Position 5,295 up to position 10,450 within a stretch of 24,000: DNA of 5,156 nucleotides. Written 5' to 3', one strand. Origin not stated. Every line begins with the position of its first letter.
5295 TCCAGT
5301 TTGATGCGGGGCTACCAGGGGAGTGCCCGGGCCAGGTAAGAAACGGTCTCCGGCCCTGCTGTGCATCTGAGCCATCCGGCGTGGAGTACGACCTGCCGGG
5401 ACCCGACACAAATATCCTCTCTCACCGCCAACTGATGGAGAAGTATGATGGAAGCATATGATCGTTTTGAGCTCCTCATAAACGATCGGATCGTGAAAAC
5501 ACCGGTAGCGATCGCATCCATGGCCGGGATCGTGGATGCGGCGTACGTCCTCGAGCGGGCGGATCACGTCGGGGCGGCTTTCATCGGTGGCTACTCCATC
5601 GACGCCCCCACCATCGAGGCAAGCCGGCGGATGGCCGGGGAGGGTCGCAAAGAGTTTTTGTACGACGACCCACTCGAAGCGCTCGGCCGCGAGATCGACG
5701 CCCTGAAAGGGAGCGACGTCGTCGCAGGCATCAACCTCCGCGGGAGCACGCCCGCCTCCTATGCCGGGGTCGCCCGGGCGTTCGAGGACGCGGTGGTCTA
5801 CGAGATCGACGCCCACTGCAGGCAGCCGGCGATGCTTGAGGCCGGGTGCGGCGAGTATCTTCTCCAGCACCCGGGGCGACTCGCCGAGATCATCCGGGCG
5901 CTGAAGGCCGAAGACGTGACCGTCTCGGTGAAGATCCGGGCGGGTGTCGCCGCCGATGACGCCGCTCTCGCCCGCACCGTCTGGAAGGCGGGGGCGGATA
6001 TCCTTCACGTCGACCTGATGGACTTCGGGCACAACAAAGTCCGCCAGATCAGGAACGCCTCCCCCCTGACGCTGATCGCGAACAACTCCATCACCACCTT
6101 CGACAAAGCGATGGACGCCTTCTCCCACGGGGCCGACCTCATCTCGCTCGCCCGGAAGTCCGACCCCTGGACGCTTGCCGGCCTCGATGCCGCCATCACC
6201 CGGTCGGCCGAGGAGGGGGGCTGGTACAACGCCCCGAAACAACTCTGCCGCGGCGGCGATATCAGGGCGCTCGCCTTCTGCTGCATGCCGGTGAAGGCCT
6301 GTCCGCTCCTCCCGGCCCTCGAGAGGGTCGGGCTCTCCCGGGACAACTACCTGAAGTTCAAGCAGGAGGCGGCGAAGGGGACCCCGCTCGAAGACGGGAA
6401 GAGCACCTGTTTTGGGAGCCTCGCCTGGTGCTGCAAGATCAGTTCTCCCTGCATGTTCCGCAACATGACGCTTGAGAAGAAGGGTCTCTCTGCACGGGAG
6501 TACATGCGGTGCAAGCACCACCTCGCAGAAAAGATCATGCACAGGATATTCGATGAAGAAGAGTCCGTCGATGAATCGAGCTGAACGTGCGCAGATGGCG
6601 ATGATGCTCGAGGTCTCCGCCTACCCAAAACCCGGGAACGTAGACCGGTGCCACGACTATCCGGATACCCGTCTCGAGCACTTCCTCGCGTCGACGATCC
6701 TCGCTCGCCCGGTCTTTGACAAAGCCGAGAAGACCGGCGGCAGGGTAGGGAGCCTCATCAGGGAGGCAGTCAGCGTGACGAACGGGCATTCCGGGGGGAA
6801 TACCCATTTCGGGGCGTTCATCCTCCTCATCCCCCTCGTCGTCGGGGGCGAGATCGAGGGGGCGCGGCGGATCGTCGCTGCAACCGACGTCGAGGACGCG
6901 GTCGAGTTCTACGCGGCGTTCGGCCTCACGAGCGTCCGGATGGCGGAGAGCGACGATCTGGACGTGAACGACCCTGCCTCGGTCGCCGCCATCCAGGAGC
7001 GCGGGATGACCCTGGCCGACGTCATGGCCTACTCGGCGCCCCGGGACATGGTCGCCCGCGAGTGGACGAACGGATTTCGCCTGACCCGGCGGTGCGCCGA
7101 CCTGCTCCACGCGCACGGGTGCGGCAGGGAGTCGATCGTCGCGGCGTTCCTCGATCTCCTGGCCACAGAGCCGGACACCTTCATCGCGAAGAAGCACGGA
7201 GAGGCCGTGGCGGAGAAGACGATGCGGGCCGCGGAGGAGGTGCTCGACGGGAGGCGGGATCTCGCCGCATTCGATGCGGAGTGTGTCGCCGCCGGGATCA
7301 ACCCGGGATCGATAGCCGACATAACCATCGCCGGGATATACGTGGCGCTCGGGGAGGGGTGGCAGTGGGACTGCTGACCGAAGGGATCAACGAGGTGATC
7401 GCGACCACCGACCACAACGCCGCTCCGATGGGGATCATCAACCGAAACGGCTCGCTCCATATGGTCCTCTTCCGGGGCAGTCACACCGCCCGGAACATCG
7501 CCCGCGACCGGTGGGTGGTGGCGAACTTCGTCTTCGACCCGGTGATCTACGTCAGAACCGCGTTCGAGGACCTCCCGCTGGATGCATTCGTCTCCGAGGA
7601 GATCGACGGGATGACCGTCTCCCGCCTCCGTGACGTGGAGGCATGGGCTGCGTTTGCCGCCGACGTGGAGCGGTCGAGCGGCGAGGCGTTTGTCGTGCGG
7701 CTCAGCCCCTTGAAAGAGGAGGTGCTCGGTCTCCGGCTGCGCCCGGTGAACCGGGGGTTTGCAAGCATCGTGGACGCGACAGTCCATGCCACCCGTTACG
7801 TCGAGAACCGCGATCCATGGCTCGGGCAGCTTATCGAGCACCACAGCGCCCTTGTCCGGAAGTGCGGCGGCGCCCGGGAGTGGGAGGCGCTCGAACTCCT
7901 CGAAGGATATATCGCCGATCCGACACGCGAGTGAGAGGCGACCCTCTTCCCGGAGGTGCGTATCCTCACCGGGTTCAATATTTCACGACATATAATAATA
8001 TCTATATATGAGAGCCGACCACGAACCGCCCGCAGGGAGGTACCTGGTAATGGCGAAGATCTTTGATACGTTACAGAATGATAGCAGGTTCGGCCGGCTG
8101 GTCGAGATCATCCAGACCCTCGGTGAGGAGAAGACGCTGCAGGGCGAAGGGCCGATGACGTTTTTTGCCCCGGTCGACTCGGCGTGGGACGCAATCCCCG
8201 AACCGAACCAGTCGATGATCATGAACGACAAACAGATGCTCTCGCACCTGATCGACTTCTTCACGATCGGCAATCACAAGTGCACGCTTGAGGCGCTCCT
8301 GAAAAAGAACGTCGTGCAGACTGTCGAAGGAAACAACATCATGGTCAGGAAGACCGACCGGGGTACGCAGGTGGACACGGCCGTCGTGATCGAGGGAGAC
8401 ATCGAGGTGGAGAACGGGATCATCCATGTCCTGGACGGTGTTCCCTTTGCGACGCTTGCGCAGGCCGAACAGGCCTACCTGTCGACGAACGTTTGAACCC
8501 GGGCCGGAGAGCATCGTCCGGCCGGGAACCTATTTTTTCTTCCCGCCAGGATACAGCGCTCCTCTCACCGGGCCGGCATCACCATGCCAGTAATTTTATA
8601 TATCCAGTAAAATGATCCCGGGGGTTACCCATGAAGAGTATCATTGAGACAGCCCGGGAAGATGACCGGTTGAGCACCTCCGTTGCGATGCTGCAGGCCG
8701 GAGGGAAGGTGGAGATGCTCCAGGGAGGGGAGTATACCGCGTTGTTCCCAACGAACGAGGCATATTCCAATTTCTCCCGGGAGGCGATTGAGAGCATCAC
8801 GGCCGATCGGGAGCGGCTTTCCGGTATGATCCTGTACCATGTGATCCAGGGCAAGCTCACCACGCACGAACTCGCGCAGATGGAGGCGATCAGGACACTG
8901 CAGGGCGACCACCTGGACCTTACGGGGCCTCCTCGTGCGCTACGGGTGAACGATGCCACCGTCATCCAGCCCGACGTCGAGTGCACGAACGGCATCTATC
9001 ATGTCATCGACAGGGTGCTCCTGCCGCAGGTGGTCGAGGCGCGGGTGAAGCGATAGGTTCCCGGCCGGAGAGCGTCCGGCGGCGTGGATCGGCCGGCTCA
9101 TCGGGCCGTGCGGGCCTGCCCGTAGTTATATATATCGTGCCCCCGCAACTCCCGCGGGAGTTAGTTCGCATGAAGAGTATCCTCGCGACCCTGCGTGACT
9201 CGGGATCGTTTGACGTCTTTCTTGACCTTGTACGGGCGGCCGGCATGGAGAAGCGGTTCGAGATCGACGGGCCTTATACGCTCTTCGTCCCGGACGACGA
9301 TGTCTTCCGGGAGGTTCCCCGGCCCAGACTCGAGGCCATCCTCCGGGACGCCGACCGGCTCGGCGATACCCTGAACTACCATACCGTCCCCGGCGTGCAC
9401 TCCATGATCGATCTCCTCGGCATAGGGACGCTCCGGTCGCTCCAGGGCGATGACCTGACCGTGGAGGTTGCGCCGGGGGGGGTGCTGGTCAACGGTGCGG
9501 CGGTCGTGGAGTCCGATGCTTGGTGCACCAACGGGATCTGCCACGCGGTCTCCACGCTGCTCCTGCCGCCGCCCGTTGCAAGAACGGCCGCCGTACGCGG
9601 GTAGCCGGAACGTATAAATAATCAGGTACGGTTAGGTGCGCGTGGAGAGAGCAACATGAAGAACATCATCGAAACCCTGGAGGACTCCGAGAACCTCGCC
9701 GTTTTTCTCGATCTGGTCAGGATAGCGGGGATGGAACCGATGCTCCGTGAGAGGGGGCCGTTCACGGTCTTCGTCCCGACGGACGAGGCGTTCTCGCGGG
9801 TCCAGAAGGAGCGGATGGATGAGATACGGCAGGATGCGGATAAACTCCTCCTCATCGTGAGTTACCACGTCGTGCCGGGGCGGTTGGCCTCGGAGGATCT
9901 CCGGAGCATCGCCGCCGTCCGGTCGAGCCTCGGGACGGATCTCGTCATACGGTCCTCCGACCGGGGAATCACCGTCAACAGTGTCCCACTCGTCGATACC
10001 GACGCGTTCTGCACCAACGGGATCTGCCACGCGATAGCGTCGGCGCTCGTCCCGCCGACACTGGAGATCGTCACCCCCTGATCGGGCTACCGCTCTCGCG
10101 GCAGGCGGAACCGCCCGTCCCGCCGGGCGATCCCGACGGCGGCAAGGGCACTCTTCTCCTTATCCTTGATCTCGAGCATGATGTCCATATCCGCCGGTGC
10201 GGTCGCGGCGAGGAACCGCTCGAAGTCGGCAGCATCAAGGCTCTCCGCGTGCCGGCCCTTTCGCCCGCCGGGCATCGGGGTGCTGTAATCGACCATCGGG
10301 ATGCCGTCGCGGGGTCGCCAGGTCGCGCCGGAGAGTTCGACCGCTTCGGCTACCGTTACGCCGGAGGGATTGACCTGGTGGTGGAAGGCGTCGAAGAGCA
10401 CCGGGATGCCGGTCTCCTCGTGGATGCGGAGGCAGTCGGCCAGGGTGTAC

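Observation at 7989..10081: Tandem array of four single-domain fasciclin (FAS1) genes that all lack signal peptides, each with its own TATA box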

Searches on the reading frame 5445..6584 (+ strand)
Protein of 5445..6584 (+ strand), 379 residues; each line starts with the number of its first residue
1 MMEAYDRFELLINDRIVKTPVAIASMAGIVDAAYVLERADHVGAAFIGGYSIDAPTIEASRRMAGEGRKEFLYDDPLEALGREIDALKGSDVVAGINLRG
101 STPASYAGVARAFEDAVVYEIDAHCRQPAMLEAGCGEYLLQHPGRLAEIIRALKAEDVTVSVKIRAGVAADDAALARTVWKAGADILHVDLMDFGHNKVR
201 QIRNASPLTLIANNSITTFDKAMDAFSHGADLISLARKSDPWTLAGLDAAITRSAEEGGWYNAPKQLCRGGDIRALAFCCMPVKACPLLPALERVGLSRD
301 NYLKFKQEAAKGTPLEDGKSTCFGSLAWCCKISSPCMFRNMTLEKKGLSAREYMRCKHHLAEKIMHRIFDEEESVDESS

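Call 9: search_protein_families(library=pfam, proteins=[window:5445-6584:+], max_evalue=0.001)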
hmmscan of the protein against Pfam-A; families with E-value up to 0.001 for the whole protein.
window:5445-6584:+ (379 aa): 1 family
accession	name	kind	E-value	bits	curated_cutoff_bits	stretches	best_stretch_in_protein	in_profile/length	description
PF01207.24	Dus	-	1.6e-07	31.2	20.4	1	98-254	60-233/311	Dihydrouridine synthase (Dus)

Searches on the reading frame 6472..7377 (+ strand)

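Call 9: search_protein_families(library=pfam, proteins=[window:6472-7377:+], max_evalue=0.001)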
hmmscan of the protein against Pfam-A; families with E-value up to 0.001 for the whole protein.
window:6472-7377:+ (301 aa): 1 family
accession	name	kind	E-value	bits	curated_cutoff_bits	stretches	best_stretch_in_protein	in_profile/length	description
PF01874.21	CitG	-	9.6e-72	242.4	27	1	37-291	1-283/284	ATP:dephospho-CoA triphosphoribosyl transferase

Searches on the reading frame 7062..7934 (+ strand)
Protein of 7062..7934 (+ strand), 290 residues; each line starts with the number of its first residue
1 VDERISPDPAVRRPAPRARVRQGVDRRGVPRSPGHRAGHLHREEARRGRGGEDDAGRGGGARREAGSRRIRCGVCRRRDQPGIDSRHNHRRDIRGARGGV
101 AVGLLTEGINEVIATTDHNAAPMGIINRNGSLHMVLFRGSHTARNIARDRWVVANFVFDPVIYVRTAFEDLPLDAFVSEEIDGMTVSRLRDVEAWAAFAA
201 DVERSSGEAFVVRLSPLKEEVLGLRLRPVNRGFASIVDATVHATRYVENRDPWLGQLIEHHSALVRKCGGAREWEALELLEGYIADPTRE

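Call 9: search_protein_families(library=pfam, proteins=[window:7062-7934:+], max_evalue=0.001)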
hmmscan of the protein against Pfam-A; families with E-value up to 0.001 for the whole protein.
window:7062-7934:+ (290 aa): 2 families
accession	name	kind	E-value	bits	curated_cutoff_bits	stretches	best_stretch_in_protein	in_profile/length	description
PF04289.18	DUF447_N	-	1.7e-25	89.6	24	1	110-221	1-112/114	Protein of unknown function (DUF447) N-terminal domain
PF20766.2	DUF447_C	-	8.6e-16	58.2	24.8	1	230-281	1-52/53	Protein of unknown function (DUF447)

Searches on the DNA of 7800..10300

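Call 59: search_rna_families(source=window, start=7800, end=10300, threshold=evalue, max_evalue=1)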
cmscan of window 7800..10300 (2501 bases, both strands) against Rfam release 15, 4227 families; matches with E-value up to 1: 0.
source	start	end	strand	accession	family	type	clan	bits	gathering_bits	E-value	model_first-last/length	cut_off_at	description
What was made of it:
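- Tried and rejected: Rfam found nothing in the intergenic regions (call 59).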

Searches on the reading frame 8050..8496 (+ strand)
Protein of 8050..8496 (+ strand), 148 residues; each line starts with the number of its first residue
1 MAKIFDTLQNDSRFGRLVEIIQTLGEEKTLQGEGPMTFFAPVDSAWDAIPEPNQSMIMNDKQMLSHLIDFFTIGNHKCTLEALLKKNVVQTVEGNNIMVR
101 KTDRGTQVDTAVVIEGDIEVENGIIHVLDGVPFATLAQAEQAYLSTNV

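Call 5: search_protein_families(library=pfam, proteins=[window:8050-8496:+], max_evalue=0.01)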
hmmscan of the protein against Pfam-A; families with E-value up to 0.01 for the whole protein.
window:8050-8496:+ (148 aa): 1 family
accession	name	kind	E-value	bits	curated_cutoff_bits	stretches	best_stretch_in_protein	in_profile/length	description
PF02469.27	Fasciclin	-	2.6e-22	79.8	22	1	13-131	2-120/123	Fasciclin domain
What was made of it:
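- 8050..8496 (+): g1: leaderless single-FAS1 gene, 148 aa. It is the most divergent paralog: FF replaces the YH dyad, it lacks the Cys motif, and it has a C-terminal helix. Pfam PF02469 E 2.6e-22 (call 5).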

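Call 43: find_homologous_proteins(query=window:8050-8496:+)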
Query window:8050-8496:+ (148 aa): 45 proteins with E <= 0.001 among 57 candidates.
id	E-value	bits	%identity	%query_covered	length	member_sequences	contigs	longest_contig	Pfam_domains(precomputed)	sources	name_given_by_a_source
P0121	4.7e-85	300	92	100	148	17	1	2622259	PF02469.28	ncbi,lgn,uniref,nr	ncbi:fasciclin domain-containing protein [Methanoculleus chikugoensis]|uniref:FAS1 domain-containing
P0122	9.1e-85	299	93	100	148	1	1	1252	PF02469.28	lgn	-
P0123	2.1e-81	289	89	100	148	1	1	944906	PF02469.28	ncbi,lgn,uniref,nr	ncbi:fasciclin [Methanoculleus sediminis]|uniref:Fasciclin n=1 Tax=Methanoculleus sediminis TaxID=15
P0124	4.3e-81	288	89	99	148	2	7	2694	PF02469.28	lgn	-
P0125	4.9e-78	278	85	99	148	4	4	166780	PF02469.28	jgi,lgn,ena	-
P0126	2.3e-77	276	84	99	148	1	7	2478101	PF02469.28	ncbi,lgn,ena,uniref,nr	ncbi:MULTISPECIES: fasciclin domain-containing protein [Methanoculleus]|uniref:Beta-Ig-H3/fasciclin 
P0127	2.7e-77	275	84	99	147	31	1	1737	PF02469.28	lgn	-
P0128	1.6e-76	273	83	99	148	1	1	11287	PF02469.28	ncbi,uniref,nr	ncbi:fasciclin domain-containing protein [Methanoculleus sp. MH98A]|uniref:fasciclin domain-containi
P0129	3.2e-75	269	82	99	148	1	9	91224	PF02469.28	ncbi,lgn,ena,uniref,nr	ncbi:fasciclin domain-containing protein [Methanoculleus sp. FWC-SCC3]|uniref:Fasciclin domain-conta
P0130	2.3e-74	266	79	99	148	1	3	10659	PF02469.28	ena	-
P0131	2.5e-74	266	82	99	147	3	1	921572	PF02469.28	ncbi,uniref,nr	ncbi:fasciclin domain-containing protein [Methanoculleus oceani]|uniref:Fasciclin n=1 Tax=Methanocul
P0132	4.6e-74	265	80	99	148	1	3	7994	PF02469.28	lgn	-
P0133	4.8e-74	265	82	99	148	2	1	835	PF02469.28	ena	-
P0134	8.5e-74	264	79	99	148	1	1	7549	PF02469.28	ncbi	-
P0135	1.1e-73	264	80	99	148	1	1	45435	PF02469.28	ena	-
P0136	1.2e-73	264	82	99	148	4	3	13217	PF02469.28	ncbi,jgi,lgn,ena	ncbi:MAG: fasciclin domain-containing protein [Methanoculleus sp.]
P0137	5.3e-73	261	80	98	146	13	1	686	PF02469.28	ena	-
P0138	8.0e-73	261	83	97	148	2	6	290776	PF02469.28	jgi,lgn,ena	-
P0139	1.2e-71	257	80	99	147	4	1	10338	PF02469.28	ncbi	-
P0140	7.9e-71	254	81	98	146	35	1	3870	PF02469.28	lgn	-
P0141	1.3e-70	254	79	97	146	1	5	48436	PF02469.28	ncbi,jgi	jgi:uncharacterized surface protein with fasciclin (FAS1) repeats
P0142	2.5e-70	253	80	97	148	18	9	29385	PF02469.28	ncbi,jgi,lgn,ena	ncbi:fasciclin domain-containing protein [Methanoculleus bourgensis]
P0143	4.4e-70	252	78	97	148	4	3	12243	PF02469.28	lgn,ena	-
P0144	4.7e-70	252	77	98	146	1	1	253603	PF02469.28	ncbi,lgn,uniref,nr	ncbi:fasciclin domain-containing protein [Methanoculleus sp. Wushi-C6]|uniref:Fasciclin domain-conta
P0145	2.1e-69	250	79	97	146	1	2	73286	PF02469.28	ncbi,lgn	-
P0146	4.5e-69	249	77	97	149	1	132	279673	PF02469.28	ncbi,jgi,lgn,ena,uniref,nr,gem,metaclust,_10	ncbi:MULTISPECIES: fasciclin domain-containing protein [Methanoculleus]|uniref:Uncaracterized surfac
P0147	6.4e-69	248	77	97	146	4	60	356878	PF02469.28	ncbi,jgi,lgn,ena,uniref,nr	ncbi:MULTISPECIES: fasciclin domain-containing protein [unclassified Methanoculleus]|jgi:uncharacter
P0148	6.5e-69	248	77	97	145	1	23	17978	PF02469.28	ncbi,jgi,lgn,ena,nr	ncbi:MAG: fasciclin domain-containing protein [Methanoculleus thermophilus]|nr:fasciclin domain-cont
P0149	9.0e-69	248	77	97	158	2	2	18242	PF02469.28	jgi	-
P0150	1.6e-67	244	76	97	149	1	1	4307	PF02469.28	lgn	-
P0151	1.4e-66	241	77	97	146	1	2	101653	PF02469.28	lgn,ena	-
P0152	3.5e-66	239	75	97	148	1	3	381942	PF02469.28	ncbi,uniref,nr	ncbi:fasciclin domain-containing protein [Methanoculleus sp.]|uniref:fasciclin domain-containing pro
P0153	1.6e-65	237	75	97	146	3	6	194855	PF02469.28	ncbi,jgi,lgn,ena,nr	ncbi:MAG TPA: fasciclin domain-containing protein [Methanoculleus sp.]|nr:fasciclin domain-containin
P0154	4.4e-65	236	76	98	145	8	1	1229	PF02469.28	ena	-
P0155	8.1e-65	235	76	98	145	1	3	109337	PF02469.28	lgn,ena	-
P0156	1.3e-64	234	75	98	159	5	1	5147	PF02469.28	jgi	jgi:uncharacterized surface protein with fasciclin (FAS1) repeats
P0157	3.0e-64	233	73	97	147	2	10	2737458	PF02469.28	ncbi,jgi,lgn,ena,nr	ncbi:MAG: fasciclin domain-containing protein [Methanomicrobiales archaeon]|nr:fasciclin domain-cont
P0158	2.2e-63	230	71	97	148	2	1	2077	PF02469.28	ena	-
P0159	1.9e-51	192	80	73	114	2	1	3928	PF02469.28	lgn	-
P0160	5.4e-50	187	61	99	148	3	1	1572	PF02469.28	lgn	-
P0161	8.2e-47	177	90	61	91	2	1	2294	PF02469.28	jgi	-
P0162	4.3e-38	148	78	59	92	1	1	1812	PF02469.28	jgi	jgi:uncharacterized surface protein with fasciclin (FAS1) repeats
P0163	9.8e-37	144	76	61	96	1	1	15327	PF02469.28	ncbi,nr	ncbi:MAG: fasciclin domain-containing protein, partial [Methanoculleus bourgensis]|nr:fasciclin doma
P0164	1.4e-33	134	78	55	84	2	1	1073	PF02469.28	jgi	jgi:uncharacterized surface protein with fasciclin (FAS1) repeats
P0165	7.1e-7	47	29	80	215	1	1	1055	PF02469.28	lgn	-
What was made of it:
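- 8050..8496 (+): Orthologues were found only in Methanoculleus or Methanomicrobiales records (call 43).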

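Call 54: search_solved_structures(query=window:8050-8496:+, max_evalue=0.001)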
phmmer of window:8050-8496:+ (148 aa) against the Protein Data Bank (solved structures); distinct sequences matched with E-value up to 0.001: 18.
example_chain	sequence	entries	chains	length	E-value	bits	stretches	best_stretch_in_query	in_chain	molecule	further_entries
7as7_A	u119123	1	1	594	2.4e-33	118.3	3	2-131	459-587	Transforming growth factor-beta-induced protein ig-h3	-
5nv6_A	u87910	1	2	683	2.6e-33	118.2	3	2-131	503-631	Transforming growth factor-beta-induced protein ig-h3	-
7asg_A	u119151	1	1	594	5.5e-33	117.1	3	2-131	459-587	Transforming growth factor-beta-induced protein ig-h3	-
7asc_A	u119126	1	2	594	1.1e-32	116.1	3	2-131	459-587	Transforming growth factor-beta-induced protein ig-h3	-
5yjh_A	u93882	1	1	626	1.7e-27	99.3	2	29-133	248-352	Periostin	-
5yjg_A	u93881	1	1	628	1.7e-27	99.3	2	29-133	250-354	Periostin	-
6tjv_Q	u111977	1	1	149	8.3e-16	61.5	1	1-139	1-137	Tll0220 protein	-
2mxa_A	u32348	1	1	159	1e-15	61.2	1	1-139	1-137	NDH-1 complex sensory subunit CupS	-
1w7d_A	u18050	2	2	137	4.1e-14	56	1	4-131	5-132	BETA-IG-H3/FASCICLIN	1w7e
2vxp_A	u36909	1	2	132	5e-14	55.7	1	2-131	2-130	TRANSFORMING GROWTH FACTOR-BETA-INDUCED PROTEIN IG-H3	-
2ltb_A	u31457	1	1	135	5e-14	55.7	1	2-131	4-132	Transforming growth factor-beta-induced protein ig-h3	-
1x3b_A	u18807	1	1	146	5.5e-14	55.6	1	2-131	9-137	Transforming growth factor-beta induced protein IG-H3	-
2ltc_A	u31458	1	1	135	1.2e-13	54.5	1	2-131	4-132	Transforming growth factor-beta-induced protein ig-h3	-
9oek_A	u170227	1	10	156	1.7e-13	54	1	4-131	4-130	Transforming growth factor-beta-induced protein ig-h3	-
5wt7_A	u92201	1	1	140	2.5e-08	37.3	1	4-131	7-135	Periostin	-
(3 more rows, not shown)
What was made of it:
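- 8050..8496 (+): The best single-domain PDB sequence match is CupS, E 8e-16, aligned 1-139 to 1-137 (call 54).
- Closest known: CupS. Same: The domain starts at residue 1-4, and the alignment with g1 is collinear from residue 1 (call 54).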

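Call 58: search_protein_families(library=ncbifam, proteins=[window:8050-8496:+], max_evalue=0.01)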
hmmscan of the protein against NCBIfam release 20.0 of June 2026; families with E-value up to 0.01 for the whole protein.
window:8050-8496:+ (148 aa): 0 families

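Call 66: predict_structure(alignment_id=A4)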
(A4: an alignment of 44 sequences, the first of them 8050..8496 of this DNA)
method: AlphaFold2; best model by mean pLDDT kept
length: 148 residues; sequences in the alignment: 44
mean_pLDDT: 85.1   pTM: 0.81
mean pLDDT of the five models: 85.1, 85.0, 83.3, 83.0, 80.3
residues with pLDDT >= 90: 68; 70-90: 65; 50-70: 6; < 50: 9
segments of 3 or more residues with pLDDT < 50: 141-143, 145-148
pLDDT, mean of each block of 10 residues (from residue 1): 92 94 89 90 90 83 86 89 88 82 89 94 95 60 46
secondary structure, 60 per line:
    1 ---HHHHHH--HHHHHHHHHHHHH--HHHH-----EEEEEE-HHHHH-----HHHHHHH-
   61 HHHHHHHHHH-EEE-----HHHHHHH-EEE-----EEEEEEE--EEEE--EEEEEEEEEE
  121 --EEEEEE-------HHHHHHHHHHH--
elements in order: H4-9 H12-24 H27-30 E36-41 H43-47 H53-59 H61-70 E72-74 H80-86 E88-90 E96-102 E105-108 E111-120 E123-128 H136-146
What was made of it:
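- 8050..8496 (+): AlphaFold pLDDT 85, complete FAS1 fold plus helix 136-146 (call 66).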

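Call 68: fold_search(model_id=the predicted structure, library=pdb)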
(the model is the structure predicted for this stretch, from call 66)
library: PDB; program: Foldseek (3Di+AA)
matches with E <= 10: 177; with E <= 0.001: 32
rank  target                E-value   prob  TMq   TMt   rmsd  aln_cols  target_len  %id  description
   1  2ltb_MODEL_1_A        1.8e-12  1.00  0.78  0.85   2.1       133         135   29  Wild-type FAS1-4 (released 2013-08-21)
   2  5nv6_B                1.2e-11  1.00  0.79  0.21   2.0       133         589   29  Structure of human transforming growth factor beta-induced protein (TGFBIp). (released 2017-08-09)
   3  5nv6_A                4.5e-11  1.00  0.80  0.21   2.0       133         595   29  Structure of human transforming growth factor beta-induced protein (TGFBIp). (released 2017-08-09)
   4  7asg                  5.4e-11  1.00  0.79  0.21   2.1       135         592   29  TGFBIp mutant R555W (released 2020-12-23)
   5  1x3b_MODEL_1_A        1.3e-10  1.00  0.72  0.73   3.3       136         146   28  Solution structure of the FAS1 domain of human transforming growth factor-beta induced protein IG-H3 (released 2005-11-02)
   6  2ltc_MODEL_1_A        1.7e-10  1.00  0.78  0.85   2.2       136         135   29  Fas1-4, R555W (released 2013-08-21)
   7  2mxa_MODEL_1_A        2.9e-10  1.00  0.51  0.58   7.3       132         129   33  Solution structure of the NDH-1 complex subunit CupS from Thermosynechococcus elongatus (released 2015-06-10)
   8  2vxp_A                3.1e-10  1.00  0.79  0.88   2.1       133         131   29  The fourth FAS1 domain structure of human Bigh3 (released 2009-07-21)
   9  7asc_A                4.4e-10  1.00  0.78  0.21   2.2       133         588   28  TGFBIp mutant A546T (released 2020-12-23)
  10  7as7                  6.4e-10  1.00  0.78  0.21   2.2       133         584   29  Crystal structure of the GCD-associated TGFBIp mutant R124H (released 2020-12-23)
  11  6kgx_4H               1.4e-09  1.00  0.74  0.55   2.8       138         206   22  Structure of the phycobilisome from the red alga Porphyridium purpureum (released 2019-12-11)
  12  5y6p_A1               2.0e-09  1.00  0.78  0.54   2.2       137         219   23  Structure of the phycobilisome from the red alga Griffithsia pacifica (released 2017-11-15)
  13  5y6p_B1               2.4e-09  1.00  0.78  0.54   2.2       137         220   23  Structure of the phycobilisome from the red alga Griffithsia pacifica (released 2017-11-15)
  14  7ezx_4P               2.5e-09  1.00  0.76  0.56  10.3       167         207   22  Structure of the phycobilisome from the red alga Porphyridium purpureum in Middle Light (released 2022-09-28)
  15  5yjh                  3.5e-09  1.00  0.72  0.19   4.2       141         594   21  Structural insights into periostin functions (released 2018-05-23)
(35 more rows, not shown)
